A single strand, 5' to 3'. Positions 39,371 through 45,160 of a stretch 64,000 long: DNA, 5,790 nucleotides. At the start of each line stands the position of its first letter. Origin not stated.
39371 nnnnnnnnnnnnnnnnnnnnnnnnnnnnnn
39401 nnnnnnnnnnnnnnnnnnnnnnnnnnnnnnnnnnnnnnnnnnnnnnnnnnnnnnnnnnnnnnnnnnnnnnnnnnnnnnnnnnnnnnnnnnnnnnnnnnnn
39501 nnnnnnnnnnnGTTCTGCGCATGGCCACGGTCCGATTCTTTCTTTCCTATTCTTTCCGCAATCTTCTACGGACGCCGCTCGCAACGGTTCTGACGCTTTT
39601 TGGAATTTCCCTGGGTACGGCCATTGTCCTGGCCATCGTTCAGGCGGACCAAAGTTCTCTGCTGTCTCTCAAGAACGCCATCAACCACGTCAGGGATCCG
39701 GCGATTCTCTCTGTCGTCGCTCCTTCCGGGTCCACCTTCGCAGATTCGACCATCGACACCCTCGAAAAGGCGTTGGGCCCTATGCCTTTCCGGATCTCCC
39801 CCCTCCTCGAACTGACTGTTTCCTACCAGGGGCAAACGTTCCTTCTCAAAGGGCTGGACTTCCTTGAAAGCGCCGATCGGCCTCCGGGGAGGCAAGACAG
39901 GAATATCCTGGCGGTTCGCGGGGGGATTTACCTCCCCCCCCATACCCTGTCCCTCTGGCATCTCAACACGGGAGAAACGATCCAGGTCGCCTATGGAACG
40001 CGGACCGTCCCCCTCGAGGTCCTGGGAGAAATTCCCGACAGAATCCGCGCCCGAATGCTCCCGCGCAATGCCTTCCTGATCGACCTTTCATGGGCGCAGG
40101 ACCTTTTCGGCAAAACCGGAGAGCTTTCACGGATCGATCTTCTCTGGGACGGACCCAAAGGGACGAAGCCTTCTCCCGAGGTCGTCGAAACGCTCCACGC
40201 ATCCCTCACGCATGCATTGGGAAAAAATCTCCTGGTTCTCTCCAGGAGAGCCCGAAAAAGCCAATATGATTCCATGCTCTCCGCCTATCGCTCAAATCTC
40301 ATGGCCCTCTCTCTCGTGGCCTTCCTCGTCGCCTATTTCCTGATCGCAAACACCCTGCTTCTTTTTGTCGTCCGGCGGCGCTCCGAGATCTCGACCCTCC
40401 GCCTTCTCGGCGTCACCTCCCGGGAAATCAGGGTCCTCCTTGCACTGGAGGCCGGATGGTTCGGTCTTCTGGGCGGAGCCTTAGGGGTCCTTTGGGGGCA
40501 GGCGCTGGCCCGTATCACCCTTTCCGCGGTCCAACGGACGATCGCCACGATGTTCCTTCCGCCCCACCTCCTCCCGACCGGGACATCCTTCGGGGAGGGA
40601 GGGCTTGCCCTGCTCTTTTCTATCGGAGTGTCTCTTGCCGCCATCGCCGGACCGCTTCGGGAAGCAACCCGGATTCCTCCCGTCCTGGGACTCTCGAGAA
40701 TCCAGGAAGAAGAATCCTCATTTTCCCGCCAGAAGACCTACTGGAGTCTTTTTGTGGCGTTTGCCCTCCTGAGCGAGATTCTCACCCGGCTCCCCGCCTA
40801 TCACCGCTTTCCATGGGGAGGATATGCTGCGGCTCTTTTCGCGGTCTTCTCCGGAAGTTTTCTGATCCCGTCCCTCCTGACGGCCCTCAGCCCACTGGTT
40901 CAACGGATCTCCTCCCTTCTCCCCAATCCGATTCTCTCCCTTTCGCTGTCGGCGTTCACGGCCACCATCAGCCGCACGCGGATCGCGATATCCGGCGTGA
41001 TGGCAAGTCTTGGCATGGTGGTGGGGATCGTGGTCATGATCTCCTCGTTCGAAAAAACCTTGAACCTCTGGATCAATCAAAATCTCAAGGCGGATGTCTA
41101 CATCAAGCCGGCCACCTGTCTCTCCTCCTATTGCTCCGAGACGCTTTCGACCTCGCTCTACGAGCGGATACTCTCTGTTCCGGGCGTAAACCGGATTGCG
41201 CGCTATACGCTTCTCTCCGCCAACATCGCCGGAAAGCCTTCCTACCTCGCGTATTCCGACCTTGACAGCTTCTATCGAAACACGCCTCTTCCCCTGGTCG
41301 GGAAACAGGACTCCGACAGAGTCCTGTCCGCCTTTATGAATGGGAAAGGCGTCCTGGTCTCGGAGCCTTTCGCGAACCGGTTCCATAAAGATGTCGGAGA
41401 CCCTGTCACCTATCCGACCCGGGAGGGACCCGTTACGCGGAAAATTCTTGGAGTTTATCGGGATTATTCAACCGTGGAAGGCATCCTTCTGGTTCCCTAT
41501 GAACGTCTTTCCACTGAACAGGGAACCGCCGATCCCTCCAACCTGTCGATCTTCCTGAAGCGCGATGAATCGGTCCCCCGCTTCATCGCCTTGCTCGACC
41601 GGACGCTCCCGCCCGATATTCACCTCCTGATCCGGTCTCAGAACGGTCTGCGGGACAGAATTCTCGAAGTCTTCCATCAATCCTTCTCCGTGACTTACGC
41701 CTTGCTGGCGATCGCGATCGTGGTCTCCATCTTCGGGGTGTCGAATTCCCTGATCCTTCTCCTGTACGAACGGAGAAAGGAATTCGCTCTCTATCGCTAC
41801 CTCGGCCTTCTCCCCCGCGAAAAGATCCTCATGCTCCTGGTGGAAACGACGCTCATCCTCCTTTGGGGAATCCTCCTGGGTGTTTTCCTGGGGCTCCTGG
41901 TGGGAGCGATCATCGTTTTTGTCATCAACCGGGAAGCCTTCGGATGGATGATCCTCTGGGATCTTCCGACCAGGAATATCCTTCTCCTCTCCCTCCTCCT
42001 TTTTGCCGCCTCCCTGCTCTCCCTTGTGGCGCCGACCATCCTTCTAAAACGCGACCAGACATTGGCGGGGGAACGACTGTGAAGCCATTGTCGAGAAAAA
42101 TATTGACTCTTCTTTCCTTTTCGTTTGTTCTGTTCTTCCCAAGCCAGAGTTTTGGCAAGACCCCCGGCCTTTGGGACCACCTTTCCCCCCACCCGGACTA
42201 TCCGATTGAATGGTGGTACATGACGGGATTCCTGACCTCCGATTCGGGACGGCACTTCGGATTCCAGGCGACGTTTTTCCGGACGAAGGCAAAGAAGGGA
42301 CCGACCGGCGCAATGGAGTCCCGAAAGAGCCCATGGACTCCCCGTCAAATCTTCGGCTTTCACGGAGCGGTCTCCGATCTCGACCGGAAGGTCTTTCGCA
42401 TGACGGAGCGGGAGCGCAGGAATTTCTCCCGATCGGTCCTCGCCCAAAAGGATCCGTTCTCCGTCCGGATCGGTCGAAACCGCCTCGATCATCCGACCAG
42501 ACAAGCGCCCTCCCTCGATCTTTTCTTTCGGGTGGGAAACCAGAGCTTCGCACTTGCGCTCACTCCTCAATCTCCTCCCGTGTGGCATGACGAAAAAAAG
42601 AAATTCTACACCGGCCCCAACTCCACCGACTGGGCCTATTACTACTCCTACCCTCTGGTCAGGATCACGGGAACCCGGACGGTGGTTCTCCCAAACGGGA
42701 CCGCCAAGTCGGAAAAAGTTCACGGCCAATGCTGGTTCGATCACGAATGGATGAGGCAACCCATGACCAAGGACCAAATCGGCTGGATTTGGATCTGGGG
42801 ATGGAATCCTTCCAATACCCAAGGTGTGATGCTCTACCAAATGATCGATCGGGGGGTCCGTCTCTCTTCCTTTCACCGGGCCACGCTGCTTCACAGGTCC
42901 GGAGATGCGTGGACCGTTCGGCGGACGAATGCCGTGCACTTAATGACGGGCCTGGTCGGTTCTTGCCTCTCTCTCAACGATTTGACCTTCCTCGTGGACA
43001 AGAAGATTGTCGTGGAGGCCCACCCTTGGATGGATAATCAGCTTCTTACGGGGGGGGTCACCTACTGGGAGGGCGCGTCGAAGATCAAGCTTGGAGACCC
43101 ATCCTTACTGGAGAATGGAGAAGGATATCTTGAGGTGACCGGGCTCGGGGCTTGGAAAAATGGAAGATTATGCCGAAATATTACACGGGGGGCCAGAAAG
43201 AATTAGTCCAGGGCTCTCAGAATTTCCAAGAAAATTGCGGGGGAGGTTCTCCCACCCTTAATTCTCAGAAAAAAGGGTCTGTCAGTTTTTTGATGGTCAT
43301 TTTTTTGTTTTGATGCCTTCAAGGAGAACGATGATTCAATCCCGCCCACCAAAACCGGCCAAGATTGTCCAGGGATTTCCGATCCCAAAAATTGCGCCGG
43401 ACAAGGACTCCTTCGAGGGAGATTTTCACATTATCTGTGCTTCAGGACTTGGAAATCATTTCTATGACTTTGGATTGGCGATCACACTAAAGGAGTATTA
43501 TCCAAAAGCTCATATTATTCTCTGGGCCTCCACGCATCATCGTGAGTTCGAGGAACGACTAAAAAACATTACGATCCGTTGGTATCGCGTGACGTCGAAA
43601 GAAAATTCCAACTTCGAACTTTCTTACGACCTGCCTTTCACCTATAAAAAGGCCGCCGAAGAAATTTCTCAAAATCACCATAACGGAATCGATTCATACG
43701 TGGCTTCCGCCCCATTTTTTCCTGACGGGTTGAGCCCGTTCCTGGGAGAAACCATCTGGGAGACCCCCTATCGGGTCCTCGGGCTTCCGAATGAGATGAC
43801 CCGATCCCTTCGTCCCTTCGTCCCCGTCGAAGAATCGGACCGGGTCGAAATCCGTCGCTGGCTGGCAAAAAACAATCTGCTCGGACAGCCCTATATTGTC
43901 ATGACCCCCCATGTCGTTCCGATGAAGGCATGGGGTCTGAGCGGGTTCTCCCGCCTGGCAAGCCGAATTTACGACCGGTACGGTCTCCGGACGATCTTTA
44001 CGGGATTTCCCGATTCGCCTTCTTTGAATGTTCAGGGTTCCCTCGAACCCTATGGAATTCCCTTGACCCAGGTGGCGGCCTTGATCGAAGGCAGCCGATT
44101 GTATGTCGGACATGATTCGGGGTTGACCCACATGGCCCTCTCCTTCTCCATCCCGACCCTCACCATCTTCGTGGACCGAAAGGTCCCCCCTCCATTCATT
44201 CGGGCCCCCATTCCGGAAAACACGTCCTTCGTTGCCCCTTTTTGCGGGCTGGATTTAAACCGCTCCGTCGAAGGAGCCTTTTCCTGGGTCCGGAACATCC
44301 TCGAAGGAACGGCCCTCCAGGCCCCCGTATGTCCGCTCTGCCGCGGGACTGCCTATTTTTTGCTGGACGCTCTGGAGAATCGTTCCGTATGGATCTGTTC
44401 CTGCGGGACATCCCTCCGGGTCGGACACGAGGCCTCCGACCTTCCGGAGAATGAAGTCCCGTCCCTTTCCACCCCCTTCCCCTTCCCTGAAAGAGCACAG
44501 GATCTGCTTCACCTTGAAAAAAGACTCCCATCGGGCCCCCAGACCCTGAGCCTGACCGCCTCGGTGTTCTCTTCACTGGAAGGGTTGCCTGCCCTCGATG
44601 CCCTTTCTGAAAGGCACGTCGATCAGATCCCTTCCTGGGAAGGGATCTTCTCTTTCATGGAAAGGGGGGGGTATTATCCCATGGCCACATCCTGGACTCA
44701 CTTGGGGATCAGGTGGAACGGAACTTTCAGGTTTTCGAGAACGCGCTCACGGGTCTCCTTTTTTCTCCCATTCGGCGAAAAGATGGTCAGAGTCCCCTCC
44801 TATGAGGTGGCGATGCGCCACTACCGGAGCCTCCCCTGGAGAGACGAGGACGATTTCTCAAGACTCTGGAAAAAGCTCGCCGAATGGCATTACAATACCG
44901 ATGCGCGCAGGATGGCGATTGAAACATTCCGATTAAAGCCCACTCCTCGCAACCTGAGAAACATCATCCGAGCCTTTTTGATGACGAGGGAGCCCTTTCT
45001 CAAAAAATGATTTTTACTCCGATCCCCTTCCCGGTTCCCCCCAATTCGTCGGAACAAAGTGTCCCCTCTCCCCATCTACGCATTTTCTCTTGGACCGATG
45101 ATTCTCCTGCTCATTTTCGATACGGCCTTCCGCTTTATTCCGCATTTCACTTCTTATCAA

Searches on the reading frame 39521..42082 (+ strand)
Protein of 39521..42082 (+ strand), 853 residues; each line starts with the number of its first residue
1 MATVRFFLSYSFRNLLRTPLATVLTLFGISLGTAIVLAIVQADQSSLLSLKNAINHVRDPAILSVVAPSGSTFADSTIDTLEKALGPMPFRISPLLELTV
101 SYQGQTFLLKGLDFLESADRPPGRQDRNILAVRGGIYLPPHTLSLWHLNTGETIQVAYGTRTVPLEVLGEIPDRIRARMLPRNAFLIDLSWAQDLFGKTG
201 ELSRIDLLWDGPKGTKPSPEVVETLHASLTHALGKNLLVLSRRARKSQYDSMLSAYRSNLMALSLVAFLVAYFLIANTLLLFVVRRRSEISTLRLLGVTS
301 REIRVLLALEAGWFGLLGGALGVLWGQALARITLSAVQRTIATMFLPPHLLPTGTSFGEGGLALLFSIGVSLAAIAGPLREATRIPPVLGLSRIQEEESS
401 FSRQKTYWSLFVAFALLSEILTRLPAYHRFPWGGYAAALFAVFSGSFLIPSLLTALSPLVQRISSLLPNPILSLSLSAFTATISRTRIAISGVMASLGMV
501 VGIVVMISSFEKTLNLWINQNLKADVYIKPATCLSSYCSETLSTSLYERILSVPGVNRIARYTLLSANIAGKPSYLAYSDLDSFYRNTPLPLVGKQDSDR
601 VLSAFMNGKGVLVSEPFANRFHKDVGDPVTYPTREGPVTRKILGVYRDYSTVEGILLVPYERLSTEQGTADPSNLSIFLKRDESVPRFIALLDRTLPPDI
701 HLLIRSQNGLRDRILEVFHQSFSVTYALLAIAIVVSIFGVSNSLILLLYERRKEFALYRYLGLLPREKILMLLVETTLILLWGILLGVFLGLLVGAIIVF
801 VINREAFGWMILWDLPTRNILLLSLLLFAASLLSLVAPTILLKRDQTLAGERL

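Call 35: search_protein_families(library=pfam, proteins=[window:39521-42082:+], max_evalue=0.0001)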
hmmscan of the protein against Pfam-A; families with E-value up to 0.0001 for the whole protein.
window:39521-42082:+ (853 aa): 2 families
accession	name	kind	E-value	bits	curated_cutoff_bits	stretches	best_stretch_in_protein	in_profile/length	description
PF02687.27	FtsX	-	1.8e-24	86.5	25.5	2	262-387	2-120/120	FtsX-like permease C-terminal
PF12704.14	MacB_PCD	-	3.7e-13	50.7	27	1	488-684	3-196/207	MacB-like periplasmic core domain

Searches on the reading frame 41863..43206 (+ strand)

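Call 35: search_protein_families(library=pfam, proteins=[window:41863-43206:+], max_evalue=0.0001)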
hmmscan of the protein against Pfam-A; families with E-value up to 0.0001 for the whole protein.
window:41863-43206:+ (447 aa): 2 families
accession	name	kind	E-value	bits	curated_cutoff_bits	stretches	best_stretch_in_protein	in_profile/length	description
PF07143.17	CrtC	-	7.4e-37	128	22.5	1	115-297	1-167/168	CrtC N-terminal lipocalin domain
PF17186.10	Lipocalin_9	-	1.8e-09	38.3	26.2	1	302-427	2-130/131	Lipocalin-like domain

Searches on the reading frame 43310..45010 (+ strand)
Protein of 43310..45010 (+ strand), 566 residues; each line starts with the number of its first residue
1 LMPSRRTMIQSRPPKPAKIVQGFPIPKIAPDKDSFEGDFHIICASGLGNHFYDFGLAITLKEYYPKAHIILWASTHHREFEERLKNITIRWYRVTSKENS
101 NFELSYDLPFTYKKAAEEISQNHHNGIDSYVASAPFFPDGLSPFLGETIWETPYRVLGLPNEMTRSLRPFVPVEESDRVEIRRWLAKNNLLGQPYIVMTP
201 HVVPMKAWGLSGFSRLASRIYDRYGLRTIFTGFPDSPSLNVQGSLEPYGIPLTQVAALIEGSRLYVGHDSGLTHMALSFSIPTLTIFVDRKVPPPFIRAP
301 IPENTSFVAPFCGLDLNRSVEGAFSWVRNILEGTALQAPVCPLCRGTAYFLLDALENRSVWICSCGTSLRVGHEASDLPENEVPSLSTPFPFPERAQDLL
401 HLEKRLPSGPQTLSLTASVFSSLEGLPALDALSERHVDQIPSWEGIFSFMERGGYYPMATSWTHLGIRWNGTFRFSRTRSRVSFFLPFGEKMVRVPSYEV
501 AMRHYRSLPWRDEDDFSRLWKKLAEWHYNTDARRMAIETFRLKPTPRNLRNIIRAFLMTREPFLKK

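Call 35: search_protein_families(library=pfam, proteins=[window:43310-45010:+], max_evalue=0.0001)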
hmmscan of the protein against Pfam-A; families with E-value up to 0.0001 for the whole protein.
window:43310-45010:+ (566 aa): 1 family
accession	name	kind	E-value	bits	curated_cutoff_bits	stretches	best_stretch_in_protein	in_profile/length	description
PF01075.23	Glyco_transf_9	-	7.6e-07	29.1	22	1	250-289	172-211/247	Glycosyltransferase family 9 (heptosyltransferase)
